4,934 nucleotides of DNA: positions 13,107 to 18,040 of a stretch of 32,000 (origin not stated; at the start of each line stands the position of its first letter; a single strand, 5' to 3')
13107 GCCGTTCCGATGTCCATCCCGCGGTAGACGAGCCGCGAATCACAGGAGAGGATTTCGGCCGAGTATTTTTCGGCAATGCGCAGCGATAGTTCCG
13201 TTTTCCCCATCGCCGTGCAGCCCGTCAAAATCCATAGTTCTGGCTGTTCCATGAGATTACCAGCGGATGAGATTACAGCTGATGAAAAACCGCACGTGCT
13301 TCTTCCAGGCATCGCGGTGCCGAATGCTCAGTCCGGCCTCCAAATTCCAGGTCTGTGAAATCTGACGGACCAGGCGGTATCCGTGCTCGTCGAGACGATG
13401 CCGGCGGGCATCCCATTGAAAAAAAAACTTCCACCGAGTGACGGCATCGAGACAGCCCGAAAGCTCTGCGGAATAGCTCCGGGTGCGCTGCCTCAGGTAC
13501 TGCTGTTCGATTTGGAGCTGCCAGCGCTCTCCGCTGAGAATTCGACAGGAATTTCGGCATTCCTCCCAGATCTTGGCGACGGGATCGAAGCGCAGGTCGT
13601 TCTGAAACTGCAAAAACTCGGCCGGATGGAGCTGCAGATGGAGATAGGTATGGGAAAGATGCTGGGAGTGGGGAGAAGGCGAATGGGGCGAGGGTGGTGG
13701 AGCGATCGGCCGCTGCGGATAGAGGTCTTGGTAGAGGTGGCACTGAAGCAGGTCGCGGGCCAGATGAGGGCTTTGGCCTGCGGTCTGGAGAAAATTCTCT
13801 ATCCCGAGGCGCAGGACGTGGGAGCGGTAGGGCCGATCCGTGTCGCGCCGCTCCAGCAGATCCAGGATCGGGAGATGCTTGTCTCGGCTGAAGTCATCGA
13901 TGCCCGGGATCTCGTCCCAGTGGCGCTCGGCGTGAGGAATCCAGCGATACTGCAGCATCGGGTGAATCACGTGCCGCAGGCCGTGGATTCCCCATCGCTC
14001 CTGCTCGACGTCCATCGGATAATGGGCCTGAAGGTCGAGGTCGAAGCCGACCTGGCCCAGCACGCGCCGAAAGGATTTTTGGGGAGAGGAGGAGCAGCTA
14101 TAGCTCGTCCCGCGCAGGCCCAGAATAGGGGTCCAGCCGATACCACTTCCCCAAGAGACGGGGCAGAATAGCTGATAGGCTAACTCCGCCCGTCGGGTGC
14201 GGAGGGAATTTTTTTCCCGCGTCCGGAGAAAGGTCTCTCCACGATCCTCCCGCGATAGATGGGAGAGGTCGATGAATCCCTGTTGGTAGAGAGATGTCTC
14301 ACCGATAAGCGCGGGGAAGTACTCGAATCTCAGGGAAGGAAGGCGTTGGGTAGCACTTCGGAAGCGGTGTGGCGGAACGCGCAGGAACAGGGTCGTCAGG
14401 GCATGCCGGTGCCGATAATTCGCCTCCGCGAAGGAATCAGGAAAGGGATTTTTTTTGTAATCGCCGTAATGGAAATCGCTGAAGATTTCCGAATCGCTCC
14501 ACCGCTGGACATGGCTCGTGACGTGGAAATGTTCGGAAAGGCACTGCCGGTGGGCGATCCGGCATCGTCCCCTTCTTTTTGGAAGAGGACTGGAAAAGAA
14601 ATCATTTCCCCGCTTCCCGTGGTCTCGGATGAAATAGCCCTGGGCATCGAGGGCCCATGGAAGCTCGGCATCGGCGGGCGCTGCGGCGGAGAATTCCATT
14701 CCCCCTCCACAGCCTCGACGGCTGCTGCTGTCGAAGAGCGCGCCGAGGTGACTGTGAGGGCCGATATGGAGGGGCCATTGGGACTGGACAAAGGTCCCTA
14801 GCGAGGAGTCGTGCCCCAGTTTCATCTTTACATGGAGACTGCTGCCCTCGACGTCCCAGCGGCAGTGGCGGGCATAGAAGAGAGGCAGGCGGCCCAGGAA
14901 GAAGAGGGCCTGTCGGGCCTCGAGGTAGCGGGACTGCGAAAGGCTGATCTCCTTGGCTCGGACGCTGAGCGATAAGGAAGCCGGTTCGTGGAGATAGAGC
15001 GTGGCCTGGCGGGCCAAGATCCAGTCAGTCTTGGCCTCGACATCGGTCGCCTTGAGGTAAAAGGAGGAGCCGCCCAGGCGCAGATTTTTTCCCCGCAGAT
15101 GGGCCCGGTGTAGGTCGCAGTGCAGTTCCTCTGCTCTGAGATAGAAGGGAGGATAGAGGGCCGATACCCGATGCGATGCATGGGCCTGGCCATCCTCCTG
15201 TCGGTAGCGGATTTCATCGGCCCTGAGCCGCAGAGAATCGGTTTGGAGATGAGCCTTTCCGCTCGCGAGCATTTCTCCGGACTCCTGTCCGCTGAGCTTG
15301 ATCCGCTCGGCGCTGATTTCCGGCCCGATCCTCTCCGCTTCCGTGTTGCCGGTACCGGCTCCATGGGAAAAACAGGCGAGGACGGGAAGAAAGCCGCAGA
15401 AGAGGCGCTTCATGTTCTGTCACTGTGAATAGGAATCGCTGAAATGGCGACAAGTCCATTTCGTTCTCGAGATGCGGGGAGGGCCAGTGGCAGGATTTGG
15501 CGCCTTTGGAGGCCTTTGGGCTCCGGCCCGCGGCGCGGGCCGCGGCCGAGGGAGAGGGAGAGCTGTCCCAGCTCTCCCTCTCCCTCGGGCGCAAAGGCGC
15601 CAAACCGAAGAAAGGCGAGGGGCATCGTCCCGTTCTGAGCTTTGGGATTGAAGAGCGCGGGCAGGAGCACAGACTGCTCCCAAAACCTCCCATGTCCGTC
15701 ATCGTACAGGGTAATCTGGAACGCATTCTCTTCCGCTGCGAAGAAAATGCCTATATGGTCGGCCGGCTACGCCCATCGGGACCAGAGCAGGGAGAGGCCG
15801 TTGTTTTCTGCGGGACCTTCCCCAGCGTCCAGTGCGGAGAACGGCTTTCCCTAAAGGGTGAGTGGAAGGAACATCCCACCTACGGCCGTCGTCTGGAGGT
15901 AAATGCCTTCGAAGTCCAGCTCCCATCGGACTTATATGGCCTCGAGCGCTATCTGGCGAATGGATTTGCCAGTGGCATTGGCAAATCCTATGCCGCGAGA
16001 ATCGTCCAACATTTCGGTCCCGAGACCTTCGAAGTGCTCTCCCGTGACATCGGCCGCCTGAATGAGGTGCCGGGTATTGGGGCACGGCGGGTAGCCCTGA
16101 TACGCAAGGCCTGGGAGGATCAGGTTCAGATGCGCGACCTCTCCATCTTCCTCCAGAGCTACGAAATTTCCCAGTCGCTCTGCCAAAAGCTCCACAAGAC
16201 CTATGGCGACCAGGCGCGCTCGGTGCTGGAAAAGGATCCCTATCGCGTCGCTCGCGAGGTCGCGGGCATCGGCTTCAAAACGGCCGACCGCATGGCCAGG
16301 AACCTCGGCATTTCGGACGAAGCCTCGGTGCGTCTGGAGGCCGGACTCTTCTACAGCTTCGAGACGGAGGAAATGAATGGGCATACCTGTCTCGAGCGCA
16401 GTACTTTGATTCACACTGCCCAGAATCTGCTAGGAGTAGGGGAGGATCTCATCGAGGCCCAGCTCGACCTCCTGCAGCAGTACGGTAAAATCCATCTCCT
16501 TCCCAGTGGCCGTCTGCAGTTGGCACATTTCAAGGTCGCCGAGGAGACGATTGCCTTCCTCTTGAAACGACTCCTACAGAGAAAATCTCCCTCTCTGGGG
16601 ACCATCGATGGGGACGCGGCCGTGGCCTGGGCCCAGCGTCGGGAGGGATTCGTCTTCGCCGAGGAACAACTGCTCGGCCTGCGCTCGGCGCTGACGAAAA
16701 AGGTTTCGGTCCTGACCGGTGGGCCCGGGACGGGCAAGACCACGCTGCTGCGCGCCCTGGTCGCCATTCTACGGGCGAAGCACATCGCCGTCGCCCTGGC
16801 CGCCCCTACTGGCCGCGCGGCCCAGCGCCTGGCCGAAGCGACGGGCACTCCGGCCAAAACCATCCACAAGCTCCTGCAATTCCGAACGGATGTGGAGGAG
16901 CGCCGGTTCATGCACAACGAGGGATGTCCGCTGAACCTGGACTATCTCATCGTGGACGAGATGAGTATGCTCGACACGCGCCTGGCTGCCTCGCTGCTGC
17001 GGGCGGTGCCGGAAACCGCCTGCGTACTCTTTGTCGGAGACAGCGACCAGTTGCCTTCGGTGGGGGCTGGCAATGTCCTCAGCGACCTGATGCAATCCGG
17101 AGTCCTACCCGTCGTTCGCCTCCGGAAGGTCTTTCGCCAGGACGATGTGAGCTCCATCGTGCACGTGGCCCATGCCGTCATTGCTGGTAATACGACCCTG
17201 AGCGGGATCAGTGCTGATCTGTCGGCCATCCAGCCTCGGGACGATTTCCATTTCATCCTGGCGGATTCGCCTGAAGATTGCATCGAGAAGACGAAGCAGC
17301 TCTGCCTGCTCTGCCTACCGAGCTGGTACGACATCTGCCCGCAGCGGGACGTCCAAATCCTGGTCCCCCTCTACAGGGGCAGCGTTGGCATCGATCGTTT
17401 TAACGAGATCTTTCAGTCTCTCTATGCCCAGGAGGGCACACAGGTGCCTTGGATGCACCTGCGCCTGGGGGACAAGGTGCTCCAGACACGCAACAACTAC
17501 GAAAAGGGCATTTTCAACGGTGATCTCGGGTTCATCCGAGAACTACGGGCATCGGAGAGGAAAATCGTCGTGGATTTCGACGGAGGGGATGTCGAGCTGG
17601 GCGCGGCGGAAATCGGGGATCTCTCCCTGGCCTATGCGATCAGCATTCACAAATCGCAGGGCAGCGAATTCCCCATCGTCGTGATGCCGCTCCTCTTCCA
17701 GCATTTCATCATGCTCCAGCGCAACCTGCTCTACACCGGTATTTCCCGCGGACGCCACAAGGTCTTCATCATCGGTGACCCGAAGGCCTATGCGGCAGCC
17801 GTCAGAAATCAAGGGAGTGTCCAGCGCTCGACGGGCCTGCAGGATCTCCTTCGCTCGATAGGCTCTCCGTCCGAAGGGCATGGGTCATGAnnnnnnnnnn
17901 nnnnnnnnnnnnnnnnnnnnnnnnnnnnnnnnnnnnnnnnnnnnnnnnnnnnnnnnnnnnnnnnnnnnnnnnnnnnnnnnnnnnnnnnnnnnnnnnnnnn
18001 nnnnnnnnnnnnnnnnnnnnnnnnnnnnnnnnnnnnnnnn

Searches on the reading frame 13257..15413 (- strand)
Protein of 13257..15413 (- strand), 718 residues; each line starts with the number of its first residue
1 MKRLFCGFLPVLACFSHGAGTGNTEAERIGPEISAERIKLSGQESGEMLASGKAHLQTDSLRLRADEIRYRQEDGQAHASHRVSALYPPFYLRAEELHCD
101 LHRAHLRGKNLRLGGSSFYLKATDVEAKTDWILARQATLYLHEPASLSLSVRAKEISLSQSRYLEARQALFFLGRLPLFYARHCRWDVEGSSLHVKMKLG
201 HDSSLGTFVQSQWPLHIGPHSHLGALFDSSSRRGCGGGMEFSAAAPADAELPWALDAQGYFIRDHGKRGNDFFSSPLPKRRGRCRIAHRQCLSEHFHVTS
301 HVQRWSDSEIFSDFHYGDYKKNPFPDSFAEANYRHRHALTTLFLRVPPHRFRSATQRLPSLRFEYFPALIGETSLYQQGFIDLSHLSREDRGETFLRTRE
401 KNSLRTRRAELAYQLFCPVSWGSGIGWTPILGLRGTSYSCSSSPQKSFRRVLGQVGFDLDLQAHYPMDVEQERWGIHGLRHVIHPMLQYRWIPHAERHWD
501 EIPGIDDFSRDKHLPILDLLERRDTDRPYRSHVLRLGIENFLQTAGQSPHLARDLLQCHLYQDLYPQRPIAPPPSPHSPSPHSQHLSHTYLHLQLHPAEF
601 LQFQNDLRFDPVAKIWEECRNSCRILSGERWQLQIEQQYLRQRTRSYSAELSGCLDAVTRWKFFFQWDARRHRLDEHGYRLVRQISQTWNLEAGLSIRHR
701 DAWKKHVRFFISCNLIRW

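Call 7: search_protein_families(library=pfam, proteins=[window:13257-15413:-])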
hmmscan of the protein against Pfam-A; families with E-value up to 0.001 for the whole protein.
window:13257-15413:- (718 aa): 1 family
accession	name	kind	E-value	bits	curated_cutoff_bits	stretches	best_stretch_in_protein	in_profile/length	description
PF04453.20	LptD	-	2.7e-14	53.7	22.4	1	280-506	2-226/384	LPS transport system D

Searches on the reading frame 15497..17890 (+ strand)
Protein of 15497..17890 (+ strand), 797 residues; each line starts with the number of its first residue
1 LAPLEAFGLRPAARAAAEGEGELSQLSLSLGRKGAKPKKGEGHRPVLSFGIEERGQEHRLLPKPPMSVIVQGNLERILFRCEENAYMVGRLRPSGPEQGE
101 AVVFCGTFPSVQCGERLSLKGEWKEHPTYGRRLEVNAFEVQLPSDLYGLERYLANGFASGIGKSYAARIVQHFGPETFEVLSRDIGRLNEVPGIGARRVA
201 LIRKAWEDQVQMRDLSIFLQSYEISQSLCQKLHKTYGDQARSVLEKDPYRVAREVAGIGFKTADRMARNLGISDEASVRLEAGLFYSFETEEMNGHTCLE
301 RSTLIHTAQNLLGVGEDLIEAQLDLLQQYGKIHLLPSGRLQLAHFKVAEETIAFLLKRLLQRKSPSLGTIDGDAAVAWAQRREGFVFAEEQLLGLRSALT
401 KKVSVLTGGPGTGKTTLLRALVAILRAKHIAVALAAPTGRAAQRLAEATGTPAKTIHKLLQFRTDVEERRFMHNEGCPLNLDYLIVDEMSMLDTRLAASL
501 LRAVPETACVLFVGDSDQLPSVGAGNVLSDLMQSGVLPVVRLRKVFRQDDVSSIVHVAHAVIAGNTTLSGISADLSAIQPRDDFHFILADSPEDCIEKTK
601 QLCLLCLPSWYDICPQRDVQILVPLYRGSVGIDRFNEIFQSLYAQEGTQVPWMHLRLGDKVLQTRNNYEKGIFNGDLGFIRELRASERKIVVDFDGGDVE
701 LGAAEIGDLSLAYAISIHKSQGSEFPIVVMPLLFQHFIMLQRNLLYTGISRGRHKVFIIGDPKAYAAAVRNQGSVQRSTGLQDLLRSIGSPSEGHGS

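Call 7: search_protein_families(library=pfam, proteins=[window:15497-17890:+])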
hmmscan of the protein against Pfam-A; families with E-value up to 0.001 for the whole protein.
window:15497-17890:+ (797 aa): 15 families
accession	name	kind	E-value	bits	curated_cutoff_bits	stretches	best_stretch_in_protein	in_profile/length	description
PF13604.12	AAA_30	-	9.7e-44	149.8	27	1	389-567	4-174/191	AAA domain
PF13245.12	AAA_19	-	3.4e-41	141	25.1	1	395-523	5-133/134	AAA domain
PF14490.11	HHH_RecD2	-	2.1e-32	111.3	27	1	209-298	2-92/92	ATP-dependent RecD2 DNA helicase HHH domain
PF23139.1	OB_YrrC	-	1.2e-18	67.2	27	1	70-143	4-76/76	ATP-dependent DNA helicase YrrC, OB-fold domain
PF13538.12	UvrD_C_2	-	5.4e-18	65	27.4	1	711-759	1-52/52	UvrD-like helicase C-terminal domain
PF18335.7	SH3_13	-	8.8e-15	54.7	41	1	654-694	25-65/65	ATP-dependent RecD-like DNA helicase SH3 domain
PF14520.12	HHH_5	-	1.1e-08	35.8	27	1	159-208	8-57/57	Helix-hairpin-helix domain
PF01443.25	Viral_helicase1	-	1e-07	32.4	21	1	405-522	2-100/228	Viral superfamily 1 RNA helicase core domain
PF13401.12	AAA_22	-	3.3e-07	31.1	27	1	400-497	4-101/130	AAA domain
PF13521.12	AAA_28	-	5.6e-06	27.1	27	1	405-488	3-81/164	AAA domain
PF13086.12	AAA_11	-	1.2e-05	25.6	27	0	390-438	5-61/257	AAA domain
PF05970.20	PIF1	-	1.5e-05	25.1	25.9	1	403-500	24-122/223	PIF1-like helicase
PF13191.12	AAA_16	-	9.5e-05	23.4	32.6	1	403-520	26-145/167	AAA ATPase domain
PF05127.21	NAT10_TcmA_helicase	-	0.00011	22.5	22.7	1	405-507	1-116/176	RNA cytidine acetyltransferase NAT10/TcmA, helicase domain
PF00004.35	AAA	-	0.00067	20.5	21.2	0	405-441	2-42/131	ATPase family associated with various cellular activities (AAA)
